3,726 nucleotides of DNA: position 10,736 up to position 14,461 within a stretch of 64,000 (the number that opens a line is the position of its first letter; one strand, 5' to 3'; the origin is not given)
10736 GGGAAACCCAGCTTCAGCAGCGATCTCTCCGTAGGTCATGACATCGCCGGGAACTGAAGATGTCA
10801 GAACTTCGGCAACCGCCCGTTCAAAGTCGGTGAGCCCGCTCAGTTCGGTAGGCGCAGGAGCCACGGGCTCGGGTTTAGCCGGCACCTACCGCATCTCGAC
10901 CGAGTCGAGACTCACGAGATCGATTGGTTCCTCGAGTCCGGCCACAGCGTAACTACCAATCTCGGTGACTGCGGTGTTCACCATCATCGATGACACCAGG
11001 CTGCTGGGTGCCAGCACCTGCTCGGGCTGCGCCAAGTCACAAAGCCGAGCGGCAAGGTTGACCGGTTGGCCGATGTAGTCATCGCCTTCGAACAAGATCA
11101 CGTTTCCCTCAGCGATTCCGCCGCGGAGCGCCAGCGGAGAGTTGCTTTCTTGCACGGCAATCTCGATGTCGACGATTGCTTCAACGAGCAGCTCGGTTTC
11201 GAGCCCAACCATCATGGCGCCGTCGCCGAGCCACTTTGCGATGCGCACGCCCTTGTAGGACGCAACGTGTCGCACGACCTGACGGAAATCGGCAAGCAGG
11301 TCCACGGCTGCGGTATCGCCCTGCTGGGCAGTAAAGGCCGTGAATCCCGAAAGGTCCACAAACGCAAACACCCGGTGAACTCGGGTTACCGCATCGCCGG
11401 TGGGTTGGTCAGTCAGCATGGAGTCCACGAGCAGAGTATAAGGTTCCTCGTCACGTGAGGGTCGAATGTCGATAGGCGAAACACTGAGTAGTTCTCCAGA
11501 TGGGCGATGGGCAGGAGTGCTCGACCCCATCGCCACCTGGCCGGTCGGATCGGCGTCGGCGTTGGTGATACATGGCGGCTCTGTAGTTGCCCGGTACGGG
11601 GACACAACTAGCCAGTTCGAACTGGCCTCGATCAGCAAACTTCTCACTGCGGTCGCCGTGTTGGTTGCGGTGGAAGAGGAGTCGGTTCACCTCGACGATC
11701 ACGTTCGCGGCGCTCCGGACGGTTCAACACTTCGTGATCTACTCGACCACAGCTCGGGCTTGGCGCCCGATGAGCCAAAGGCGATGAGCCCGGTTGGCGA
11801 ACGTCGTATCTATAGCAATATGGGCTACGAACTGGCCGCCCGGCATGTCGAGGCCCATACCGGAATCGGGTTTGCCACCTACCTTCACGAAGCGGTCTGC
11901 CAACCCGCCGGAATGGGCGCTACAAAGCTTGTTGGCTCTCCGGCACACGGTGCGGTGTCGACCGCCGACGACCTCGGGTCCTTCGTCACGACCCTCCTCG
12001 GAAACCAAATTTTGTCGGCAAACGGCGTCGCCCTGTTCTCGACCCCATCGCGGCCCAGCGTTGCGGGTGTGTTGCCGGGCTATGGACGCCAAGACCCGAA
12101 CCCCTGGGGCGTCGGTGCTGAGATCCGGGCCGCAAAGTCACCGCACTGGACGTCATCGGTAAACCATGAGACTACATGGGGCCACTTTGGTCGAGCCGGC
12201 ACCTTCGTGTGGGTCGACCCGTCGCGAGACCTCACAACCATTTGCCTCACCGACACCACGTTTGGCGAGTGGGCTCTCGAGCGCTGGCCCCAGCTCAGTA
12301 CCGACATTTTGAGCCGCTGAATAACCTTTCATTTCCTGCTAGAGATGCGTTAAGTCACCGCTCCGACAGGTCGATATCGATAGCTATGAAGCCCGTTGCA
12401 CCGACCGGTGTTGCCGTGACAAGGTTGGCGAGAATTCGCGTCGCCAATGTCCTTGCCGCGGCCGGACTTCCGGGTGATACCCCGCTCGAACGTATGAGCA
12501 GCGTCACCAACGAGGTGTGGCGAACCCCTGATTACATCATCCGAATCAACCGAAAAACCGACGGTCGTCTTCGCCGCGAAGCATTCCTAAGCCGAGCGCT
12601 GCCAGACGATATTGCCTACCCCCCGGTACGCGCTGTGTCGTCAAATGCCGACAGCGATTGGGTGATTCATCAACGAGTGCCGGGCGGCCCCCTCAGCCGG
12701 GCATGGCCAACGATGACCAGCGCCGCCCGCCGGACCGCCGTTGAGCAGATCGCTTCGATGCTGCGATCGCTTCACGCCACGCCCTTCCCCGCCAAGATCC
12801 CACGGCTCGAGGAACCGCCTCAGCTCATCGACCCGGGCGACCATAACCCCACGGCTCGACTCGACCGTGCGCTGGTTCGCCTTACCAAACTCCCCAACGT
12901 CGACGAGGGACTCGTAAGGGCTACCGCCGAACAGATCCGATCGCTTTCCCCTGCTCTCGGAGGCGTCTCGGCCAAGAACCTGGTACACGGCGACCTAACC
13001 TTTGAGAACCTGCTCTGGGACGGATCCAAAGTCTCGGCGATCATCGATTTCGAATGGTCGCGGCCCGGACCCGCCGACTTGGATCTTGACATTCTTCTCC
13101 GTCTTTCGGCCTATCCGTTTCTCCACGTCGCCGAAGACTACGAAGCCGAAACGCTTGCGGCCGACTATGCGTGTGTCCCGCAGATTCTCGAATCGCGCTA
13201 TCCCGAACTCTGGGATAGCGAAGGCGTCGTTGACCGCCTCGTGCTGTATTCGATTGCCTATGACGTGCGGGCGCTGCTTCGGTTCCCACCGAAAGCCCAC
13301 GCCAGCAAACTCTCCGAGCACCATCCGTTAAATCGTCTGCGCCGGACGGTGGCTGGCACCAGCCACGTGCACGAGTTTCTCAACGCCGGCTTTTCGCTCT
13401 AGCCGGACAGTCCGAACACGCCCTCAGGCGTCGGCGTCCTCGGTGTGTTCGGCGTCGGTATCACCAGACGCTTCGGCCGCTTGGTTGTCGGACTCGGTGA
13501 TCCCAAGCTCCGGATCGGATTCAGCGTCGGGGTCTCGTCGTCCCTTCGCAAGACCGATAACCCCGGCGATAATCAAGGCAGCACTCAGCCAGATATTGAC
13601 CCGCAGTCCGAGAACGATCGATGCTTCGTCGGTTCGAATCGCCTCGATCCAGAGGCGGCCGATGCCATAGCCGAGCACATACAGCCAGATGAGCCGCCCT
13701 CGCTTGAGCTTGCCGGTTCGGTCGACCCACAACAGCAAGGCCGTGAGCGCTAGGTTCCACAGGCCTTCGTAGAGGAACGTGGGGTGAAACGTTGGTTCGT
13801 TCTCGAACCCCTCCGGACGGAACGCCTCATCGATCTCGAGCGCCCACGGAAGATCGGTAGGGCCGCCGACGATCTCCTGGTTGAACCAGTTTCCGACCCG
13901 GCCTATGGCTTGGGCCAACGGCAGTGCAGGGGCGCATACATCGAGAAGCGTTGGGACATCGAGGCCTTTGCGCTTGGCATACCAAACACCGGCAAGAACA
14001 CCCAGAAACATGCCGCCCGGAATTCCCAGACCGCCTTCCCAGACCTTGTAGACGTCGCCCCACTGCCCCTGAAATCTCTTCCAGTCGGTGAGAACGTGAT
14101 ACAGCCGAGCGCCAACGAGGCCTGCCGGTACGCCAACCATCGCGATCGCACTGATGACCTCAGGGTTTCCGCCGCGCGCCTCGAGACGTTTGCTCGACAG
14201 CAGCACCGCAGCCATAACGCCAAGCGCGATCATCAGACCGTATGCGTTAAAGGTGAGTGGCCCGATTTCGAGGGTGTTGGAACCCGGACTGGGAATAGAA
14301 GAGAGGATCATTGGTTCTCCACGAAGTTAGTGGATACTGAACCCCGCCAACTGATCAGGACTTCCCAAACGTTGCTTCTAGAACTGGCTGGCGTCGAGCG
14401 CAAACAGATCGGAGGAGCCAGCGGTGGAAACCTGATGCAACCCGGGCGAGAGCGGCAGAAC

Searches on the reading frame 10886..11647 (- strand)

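Call 50: search_protein_families(library=pfam, proteins=[window:10886-11647:-], max_evalue=0.001)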
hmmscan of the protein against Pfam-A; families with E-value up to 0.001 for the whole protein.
window:10886-11647:- (253 aa): 1 family
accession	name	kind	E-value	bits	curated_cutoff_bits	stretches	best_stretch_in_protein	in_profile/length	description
PF00211.25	Guanylate_cyc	-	1.6e-05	25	21.9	1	95-237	12-172/183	Adenylate and Guanylate cyclase catalytic domain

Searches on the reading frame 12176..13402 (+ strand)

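Call 50: search_protein_families(library=pfam, proteins=[window:12176-13402:+], max_evalue=0.001)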
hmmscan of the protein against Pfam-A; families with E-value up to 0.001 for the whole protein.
window:12176-13402:+ (408 aa): 1 family
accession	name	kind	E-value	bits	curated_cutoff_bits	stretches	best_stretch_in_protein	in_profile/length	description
PF01636.29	APH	-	8.1e-21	75.3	23.2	1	114-331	14-233/239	Phosphotransferase enzyme family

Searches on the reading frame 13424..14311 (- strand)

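Call 51: search_protein_families(library=pfam, proteins=[window:13424-14311:-], max_evalue=0.001)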
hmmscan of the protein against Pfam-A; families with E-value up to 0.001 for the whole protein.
window:13424-14311:- (295 aa): 1 family
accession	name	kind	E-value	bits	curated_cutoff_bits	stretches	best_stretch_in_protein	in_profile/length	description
PF01790.23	LGT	-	2.5e-66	223.9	24.9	1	14-254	4-238/240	Prolipoprotein diacylglyceryl transferase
